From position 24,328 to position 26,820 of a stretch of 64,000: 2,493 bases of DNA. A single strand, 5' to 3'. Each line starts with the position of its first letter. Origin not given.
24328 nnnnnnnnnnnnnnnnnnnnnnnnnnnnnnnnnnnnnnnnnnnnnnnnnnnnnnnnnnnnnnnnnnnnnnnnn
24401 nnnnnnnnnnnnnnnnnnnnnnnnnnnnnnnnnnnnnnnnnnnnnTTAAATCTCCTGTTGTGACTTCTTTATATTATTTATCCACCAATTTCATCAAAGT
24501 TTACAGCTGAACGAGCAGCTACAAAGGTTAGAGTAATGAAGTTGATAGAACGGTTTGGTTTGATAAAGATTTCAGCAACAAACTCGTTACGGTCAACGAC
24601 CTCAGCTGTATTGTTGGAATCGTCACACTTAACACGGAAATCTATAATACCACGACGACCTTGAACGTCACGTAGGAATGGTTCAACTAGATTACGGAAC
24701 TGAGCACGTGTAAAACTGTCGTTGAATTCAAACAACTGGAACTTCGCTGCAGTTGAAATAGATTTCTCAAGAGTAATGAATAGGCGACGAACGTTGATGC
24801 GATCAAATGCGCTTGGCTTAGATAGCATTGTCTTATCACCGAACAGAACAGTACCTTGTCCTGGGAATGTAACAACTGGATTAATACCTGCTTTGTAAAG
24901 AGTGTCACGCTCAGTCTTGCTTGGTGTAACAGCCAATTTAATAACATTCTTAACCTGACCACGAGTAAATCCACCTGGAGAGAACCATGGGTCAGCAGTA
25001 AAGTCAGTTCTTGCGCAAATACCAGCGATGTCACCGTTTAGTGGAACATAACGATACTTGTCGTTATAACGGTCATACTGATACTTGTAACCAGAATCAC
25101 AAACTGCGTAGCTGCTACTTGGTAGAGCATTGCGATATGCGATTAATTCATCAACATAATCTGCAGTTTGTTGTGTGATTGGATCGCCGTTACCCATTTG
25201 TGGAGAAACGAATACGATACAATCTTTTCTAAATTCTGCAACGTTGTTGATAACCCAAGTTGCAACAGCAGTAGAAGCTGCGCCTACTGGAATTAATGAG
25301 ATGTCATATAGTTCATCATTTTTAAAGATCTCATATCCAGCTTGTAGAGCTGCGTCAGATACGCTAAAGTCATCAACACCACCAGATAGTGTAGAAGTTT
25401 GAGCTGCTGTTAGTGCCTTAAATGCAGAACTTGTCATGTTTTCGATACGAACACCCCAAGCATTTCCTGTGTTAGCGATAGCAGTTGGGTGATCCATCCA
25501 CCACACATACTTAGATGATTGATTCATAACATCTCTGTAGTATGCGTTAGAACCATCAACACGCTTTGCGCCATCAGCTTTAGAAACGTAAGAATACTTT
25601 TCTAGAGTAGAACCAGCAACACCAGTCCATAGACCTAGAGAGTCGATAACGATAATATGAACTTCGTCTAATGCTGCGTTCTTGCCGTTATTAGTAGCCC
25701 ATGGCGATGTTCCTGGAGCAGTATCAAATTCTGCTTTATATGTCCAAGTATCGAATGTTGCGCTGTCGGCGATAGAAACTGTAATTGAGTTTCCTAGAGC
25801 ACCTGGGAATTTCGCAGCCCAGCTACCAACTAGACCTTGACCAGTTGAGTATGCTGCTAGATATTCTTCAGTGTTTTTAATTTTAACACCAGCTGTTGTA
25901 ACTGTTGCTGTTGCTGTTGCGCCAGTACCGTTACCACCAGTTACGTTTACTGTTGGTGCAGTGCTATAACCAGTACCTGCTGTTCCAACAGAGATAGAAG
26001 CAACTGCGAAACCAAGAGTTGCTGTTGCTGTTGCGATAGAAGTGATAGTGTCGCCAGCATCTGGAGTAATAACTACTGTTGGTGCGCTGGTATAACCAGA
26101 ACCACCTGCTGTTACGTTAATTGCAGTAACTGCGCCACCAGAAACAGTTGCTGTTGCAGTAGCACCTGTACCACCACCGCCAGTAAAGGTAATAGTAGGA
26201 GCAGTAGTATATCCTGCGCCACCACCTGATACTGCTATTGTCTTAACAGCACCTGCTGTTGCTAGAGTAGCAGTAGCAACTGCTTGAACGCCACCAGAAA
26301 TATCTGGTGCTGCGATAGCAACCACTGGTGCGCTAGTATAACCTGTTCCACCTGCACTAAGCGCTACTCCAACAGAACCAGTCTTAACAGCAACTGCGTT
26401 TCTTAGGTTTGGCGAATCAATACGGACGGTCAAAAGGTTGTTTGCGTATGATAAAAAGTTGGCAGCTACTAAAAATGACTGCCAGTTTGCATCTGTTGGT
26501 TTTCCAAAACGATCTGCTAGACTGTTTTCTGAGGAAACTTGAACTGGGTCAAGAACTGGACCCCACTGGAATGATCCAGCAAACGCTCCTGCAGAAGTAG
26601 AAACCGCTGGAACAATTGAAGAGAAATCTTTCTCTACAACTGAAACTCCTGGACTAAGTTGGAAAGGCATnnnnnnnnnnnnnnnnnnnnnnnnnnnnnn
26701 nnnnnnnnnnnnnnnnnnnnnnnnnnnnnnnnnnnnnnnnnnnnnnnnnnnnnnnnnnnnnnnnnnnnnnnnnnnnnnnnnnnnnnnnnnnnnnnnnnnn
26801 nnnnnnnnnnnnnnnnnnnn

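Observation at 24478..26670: Tail sheath gp18 carries an insertion of the same ~37-aa repeat module that builds a 1183-aa repeat protein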

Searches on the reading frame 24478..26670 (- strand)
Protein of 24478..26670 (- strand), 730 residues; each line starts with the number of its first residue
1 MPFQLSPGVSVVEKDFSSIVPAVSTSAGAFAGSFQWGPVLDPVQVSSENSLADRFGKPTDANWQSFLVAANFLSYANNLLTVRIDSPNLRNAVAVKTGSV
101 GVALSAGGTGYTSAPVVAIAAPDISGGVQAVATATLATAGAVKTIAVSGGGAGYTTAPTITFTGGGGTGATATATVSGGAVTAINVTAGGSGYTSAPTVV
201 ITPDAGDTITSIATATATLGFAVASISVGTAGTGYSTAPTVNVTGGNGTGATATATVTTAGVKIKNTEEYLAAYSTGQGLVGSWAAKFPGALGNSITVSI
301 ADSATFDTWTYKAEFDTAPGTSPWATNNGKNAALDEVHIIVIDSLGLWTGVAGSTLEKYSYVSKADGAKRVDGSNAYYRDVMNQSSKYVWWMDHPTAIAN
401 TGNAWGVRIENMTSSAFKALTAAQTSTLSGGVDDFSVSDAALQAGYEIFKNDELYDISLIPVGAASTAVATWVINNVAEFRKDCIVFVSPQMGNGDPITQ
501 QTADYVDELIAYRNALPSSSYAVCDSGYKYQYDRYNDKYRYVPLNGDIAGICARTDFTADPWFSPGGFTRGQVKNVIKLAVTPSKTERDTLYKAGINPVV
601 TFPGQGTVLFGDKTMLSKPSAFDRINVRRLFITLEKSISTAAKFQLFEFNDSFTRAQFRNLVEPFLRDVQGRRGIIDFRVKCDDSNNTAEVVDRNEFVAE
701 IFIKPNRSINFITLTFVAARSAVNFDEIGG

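Call 3: search_protein_families(library=pfam, proteins=[window:24478-26670:-], max_evalue=0.1)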
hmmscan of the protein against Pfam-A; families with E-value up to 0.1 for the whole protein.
window:24478-26670:- (730 aa): 3 families
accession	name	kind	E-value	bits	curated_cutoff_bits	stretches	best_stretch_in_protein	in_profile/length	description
PF04984.19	Phage_sheath_1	-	5.1e-17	62.6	31.4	1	464-615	34-168/168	Phage tail sheath protein subtilisin-like domain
PF17482.7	Phage_sheath_1C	-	2.6e-16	60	26.9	1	617-717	1-102/104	Phage tail sheath C-terminal domain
PF22671.1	Gp18_domIII_N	-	2.3e-08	34.7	27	1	30-84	6-58/58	Tail sheath protein Gp18 domain III N-terminal region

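Call 4: search_dna_similar(query=window:24478-26670:-, collection=phages, mode=protein, max_rows=40)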
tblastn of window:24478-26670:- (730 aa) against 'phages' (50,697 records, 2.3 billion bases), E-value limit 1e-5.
Records with a match: 2697; places in all: 2802; records where one place covers at least 80% of the query: 0.
Best place of each record, by identity: <60% 2697.
By first word of the organism name: Escherichia 668; Synechococcus 379; Klebsiella 332; Salmonella 203; Vibrio 141; Shigella 89; Aeromonas 80; Acinetobacter 72; Erwinia 69; Cyanophage 61; and 67 more.
By host as written in the record: - 472; Escherichia coli 278; Klebsiella pneumoniae 115; Synechococcus 107; Erwinia amylovora 46; Synechococcus sp. 38; Escherichia coli O157:H7 38; Salmonella enterica 29; and 610 more.
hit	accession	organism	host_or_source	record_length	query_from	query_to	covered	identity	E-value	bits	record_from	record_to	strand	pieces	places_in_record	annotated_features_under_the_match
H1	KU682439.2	Stenotrophomonas phage vB_SmaS-DLP_6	Stenotrophomonas maltophilia D1571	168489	1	730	77%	51.6%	1e-144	586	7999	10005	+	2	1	tail sheath protein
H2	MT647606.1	Pelagibacter phage Mosig EXVC030M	Candidatus Pelagibacter ubique HTCC1062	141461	1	730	70%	54.0%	6e-138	545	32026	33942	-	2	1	putative tail sheath protein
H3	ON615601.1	Synechococcus phage BUCT-ZZ01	Synechococcus elongatus PCC 7942 = ...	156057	4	730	73%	51.7%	5e-138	543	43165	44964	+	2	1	tail sheath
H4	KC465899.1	Pelagibacter phage HTVC008M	Candidatus Pelagibacter ubique HTCC1062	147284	1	730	73%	50.8%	5e-141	537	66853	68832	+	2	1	tail sheath protein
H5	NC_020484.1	Pelagibacter phage HTVC008M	Candidatus Pelagibacter ubique HTCC1062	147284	1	730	73%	50.8%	5e-141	537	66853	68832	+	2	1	tail sheath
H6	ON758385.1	Xanthomonas phage BUDD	Xanthomonas sp.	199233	4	730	72%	51.2%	1e-99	529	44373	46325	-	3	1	tail sheath protein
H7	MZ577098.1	Methylophilales phage Melnitz-3 EXVC039M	Methylophilales_sp._H5P1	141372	1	730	71%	51.0%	7e-127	511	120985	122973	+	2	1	tail sheath protein subtilisin-like domain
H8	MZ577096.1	Methylophilales phage Melnitz-2 EXVC040M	Methylophilales_sp._H5P1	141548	1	730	71%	51.0%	7e-127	511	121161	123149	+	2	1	tail sheath protein subtilisin-like domain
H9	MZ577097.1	Methylophilales phage Melnitz EXVC044M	Methylophilales_sp._H5P1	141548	1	730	71%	51.0%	7e-127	511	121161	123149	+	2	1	tail sheath protein subtilisin-like domain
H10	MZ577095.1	Methylophilales phage Melnitz-1 EXVC043M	Methylophilales_sp._H5P1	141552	1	730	71%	51.0%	7e-127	511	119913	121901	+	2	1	tail sheath protein subtilisin-like domain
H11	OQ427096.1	Xanthomonas phage X1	Xanthomonas campestris pv. campestris ...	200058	4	730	69%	52.2%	2e-99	529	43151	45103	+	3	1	tail sheath protein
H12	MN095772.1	Stenotrophomonas phage Moby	Stenotrophomonas maltophilia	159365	6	728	72%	49.6%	4e-92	510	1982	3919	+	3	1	tail sheath protein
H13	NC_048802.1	Stenotrophomonas phage Moby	Stenotrophomonas maltophilia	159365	6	728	72%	49.6%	4e-92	510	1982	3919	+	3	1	tail sheath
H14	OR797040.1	Stenotrophomonas phage vB_SmaM_Bhz51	Stenotrophomonas maltophilia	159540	6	728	72%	49.4%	7e-92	508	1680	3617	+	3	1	putative tail sheath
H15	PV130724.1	Stenotrophomonas phage Yut3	Stenotrophomonas maltophilia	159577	6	728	72%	49.4%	7e-92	508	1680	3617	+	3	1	tail sheath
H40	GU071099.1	Prochlorococcus phage P-RSM4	Prochlorococcus sp. MIT9303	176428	4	728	69%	49.4%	9e-120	492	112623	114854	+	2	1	gp18: tail sheath monomer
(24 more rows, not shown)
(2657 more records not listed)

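Call 8: find_homologous_proteins(query=window:24478-26670:-, max_evalue=1e-10)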
Query window:24478-26670:- (730 aa): 4301 proteins with E <= 1e-10 among 8000 candidates; the best 120 are listed.
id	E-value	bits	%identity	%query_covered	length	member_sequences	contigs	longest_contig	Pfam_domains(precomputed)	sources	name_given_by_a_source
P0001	0.0e+0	1603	100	100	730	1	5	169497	PF04984.20,PF22671.2,PF17482.8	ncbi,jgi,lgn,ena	jgi:hypothetical protein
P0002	0.0e+0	1501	91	100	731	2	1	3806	PF04984.20,PF22671.2,PF17482.8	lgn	-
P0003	0.0e+0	1410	86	100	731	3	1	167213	PF04984.20,PF22671.2,PF17482.8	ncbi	-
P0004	0.0e+0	1405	85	100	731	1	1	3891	PF04984.20,PF22671.2,PF17482.8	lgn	-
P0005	0.0e+0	1285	79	100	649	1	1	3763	PF04984.20,PF22671.2,PF17482.8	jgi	jgi:phage tail sheath protein FI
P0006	0.0e+0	1224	75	100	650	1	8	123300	PF04984.20,PF22671.2,PF17482.8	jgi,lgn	-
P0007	0.0e+0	1218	74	100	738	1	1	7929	PF04984.20,PF22671.2,PF17482.8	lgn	-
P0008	0.0e+0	1213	81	91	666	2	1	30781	PF04984.20,PF17482.8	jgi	jgi:hypothetical protein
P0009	0.0e+0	1172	77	76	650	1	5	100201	PF04984.20,PF22671.2,PF17482.8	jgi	jgi:hypothetical protein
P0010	0.0e+0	1169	77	76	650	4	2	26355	PF04984.20,PF22671.2,PF17482.8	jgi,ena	jgi:phage tail sheath protein FI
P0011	0.0e+0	1142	53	100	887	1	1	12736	PF04984.20,PF22671.2,PF17482.8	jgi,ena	jgi:hypothetical protein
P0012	0.0e+0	1136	57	88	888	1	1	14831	PF04984.20,PF22671.2,PF17482.8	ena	-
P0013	0.0e+0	1134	58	87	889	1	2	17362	PF04984.20,PF22671.2,PF17482.8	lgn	-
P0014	0.0e+0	1127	59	88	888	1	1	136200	PF04984.20,PF22671.2,PF17482.8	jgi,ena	jgi:hypothetical protein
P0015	0.0e+0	1126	61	86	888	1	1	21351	PF04984.20,PF22671.2,PF17482.8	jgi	jgi:hypothetical protein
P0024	0.0e+0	1090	61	85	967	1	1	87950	PF04984.20,PF22671.2,PF17482.8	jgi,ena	jgi:phage tail sheath protein FI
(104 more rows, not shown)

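Call 11: search_protein_families(library=phrogs, proteins=[window:24478-26670:-], max_evalue=0.01)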
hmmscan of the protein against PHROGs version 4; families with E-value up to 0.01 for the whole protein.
window:24478-26670:- (730 aa): 20 families
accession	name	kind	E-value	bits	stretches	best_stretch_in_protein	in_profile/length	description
phrog_23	-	tail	2.8e-125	419.9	2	210-728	68-472/496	tail sheath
phrog_10581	-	tail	8.1e-43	147.8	1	552-715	733-906/915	tail sheath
phrog_5342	-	tail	3.1e-26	91.6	2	78-176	37-136/3319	tail fiber protein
phrog_701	-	head and packaging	3e-22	77.3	1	97-261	1163-1317/6136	virion structural protein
phrog_19630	-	head and packaging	4.2e-21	75.5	2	158-260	1140-1238/1266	virion structural protein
phrog_17610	-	tail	1.1e-19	70.9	1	539-721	920-1109/1135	tail sheath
phrog_460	-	connector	3.7e-17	63.1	2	134-208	223-298/385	head closure Hc2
phrog_708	-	tail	1.2e-16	60.6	1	92-202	810-917/1383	baseplate wedge subunit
phrog_32294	-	tail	2.4e-16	58.6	1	67-258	1025-1206/2435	baseplate wedge subunit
phrog_38392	-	tail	2.6e-16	60.7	1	5-147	6-148/329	tail sheath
phrog_34521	-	tail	4.1e-13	49.1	1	573-708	804-940/962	tail sheath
phrog_17885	-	tail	3.2e-11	42.9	2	181-261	789-870/1002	tail fiber protein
phrog_22827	-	unknown function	3.5e-11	43.4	1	93-205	137-247/613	-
phrog_20545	-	tail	4.2e-09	36.8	1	4-82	21-99/538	tail sheath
phrog_2885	-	tail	1.6e-08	32.3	1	92-208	1040-1158/4179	baseplate wedge subunit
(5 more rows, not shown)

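Call 12: search_solved_structures(query=window:24478-26670:-, max_evalue=0.01, show_alignments=2)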
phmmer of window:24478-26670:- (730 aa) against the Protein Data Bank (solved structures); distinct sequences matched with E-value up to 0.01: 18.
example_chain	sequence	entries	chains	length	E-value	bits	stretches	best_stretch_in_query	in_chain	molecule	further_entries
9ev2_S1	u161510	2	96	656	2.2e-95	323.7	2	427-729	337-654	Tail sheath protein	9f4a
9mkb_1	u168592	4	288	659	1.5e-92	314.3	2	426-730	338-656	gp18, tail sheath protein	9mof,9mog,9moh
9x3p_A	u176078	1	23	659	8.1e-92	311.9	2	426-730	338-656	Tail sheath protein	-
3j2m_U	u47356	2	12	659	1e-91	311.6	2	426-730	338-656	Tail sheath protein Gp18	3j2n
3foa_A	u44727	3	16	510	3.4e-42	147.9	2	426-582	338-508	Tail sheath protein Gp18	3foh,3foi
8bky_A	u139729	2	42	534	3.4e-23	85.1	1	518-715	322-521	Phage tail sheath protein | Phage tail sheath family protein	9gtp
8bl4_V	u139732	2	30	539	2.3e-21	79.1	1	518-715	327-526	Phage tail sheath family protein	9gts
9ezm_A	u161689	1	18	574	2e-19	72.7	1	518-713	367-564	Phage tail sheath protein FI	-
7adz_2A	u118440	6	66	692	9.9e-10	40.6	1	541-675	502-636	Putative phage tail sheath protein FI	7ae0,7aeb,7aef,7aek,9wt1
7b5h_AO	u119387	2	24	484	1.3e-09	40.2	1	542-676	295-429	All3325 protein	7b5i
9r9h_T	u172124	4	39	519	2.2e-08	36.1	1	541-675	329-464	Phage tail sheath family protein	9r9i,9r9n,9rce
9qgl_2A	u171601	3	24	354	4.7e-07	31.8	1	542-676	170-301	Phage tail sheath family protein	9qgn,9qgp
9qgl_3A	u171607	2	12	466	1.2e-06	30.5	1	440-668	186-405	Phage tail sheath family protein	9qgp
6j0b_A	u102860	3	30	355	2.5e-06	29.4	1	542-716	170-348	Pvc2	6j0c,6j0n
6rao_D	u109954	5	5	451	8.9e-06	27.5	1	543-668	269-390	Afp3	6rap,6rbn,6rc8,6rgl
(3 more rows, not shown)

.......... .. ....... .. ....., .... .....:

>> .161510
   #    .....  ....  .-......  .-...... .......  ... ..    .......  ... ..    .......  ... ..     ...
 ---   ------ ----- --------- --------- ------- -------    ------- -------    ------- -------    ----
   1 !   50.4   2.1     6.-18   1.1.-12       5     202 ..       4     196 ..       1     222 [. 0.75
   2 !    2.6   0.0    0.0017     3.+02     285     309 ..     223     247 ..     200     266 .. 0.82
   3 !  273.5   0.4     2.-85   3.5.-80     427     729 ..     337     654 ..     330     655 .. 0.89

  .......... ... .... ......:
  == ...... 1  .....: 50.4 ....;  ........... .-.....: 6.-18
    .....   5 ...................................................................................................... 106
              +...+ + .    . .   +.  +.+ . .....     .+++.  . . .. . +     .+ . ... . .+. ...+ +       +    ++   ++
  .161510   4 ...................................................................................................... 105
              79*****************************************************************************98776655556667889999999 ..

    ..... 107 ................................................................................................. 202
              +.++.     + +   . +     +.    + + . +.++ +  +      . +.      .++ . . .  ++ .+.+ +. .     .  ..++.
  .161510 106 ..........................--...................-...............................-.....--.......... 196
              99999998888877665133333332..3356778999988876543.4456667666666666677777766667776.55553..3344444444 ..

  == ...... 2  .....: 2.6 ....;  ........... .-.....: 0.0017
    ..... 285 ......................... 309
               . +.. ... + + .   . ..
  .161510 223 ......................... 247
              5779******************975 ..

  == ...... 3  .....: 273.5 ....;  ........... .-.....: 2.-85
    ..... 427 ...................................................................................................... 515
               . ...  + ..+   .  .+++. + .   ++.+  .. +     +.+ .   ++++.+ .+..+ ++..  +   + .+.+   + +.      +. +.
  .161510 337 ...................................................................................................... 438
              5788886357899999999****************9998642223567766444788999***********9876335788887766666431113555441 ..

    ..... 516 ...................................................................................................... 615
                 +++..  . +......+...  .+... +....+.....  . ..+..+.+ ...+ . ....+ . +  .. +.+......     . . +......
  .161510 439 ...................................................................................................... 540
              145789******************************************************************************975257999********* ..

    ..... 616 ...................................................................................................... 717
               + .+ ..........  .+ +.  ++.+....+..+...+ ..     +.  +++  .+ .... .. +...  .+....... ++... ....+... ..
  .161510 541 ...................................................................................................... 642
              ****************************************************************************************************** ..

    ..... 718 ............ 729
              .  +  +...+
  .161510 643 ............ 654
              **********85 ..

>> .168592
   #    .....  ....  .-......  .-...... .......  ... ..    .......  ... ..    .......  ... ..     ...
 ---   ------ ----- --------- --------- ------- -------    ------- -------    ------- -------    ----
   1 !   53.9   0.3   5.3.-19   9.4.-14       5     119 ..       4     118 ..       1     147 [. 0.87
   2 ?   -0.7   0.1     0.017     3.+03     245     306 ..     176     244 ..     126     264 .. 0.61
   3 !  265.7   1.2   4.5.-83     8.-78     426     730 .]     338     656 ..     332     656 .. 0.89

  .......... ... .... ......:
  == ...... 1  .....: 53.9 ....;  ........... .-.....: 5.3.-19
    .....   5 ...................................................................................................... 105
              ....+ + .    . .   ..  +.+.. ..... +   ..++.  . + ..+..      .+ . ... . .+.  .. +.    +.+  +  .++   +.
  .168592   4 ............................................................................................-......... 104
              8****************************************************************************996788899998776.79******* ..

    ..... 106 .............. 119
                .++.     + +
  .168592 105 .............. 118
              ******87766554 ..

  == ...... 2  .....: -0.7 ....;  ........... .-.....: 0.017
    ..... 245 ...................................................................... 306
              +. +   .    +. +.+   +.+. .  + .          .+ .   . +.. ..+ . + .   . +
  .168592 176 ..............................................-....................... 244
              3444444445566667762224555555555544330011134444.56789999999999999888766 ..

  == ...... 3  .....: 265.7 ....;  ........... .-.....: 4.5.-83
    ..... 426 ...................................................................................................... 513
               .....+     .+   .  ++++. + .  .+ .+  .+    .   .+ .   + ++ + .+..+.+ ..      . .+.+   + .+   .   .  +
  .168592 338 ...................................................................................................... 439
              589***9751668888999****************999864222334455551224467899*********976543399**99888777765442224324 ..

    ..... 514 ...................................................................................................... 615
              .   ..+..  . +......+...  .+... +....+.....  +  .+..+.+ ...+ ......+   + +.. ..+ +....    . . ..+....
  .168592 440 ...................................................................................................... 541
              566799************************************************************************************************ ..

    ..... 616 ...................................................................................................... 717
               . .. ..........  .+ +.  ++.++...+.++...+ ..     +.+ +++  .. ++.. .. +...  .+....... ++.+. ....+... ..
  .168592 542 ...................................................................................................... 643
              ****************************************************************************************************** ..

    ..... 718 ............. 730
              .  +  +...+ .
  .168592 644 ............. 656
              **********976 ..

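Call 17: get_annotated_region(hit=H4, flank=0)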
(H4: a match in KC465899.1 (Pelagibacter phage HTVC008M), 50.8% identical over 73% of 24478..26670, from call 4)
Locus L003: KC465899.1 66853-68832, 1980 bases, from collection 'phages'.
description: Pelagibacter phage HTVC008M, complete genome.
organism: Pelagibacter phage HTVC008M (NCBI taxid 1283076)
taxonomy: Viruses; Duplodnaviria; Heunggongvirae; Uroviricota; Caudoviricetes; Kyanoviridae
host: Candidatus Pelagibacter ubique HTCC1062; source: -; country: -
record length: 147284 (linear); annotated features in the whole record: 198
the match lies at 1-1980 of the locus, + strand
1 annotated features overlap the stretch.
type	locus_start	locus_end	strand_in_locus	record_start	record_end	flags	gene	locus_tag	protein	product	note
CDS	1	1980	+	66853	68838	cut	-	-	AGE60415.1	tail sheath protein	-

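Call 18: get_annotated_region(hit=H1, flank=0)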
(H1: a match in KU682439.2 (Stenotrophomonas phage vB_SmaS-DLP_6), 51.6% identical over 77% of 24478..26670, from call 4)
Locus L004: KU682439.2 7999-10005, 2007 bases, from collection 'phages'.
description: Stenotrophomonas phage vB_SmaS-DLP_6, complete genome.
organism: Stenotrophomonas phage vB_SmaS-DLP_6 (NCBI taxid 1651816)
taxonomy: Viruses; Duplodnaviria; Heunggongvirae; Uroviricota; Caudoviricetes
host: Stenotrophomonas maltophilia D1571; source: soil; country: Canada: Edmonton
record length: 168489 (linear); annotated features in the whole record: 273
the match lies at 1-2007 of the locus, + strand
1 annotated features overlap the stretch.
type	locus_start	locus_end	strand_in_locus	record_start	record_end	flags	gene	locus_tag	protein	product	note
CDS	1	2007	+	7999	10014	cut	-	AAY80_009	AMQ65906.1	tail sheath protein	-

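Call 19: get_annotated_region(hit=H40, flank=0)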
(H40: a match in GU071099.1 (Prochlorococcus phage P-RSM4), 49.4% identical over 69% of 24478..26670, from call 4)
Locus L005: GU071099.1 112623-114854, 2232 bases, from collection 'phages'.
description: Prochlorococcus phage P-RSM4, complete genome.
organism: Prochlorococcus phage P-RSM4 (NCBI taxid 444862)
taxonomy: Viruses; Duplodnaviria; Heunggongvirae; Uroviricota; Caudoviricetes; Kyanoviridae; Thaumasvirus; Thaumasvirus stim4
host: Prochlorococcus sp. MIT9303; source: Red Sea; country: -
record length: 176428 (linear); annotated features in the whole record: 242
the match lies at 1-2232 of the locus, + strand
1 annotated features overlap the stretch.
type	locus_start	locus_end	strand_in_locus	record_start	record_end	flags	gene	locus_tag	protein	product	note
CDS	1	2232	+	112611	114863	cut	gp18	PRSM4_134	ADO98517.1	tail sheath monomer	T4-LIKE GC: 125; similar to Synechococcus phage S-SM1 protein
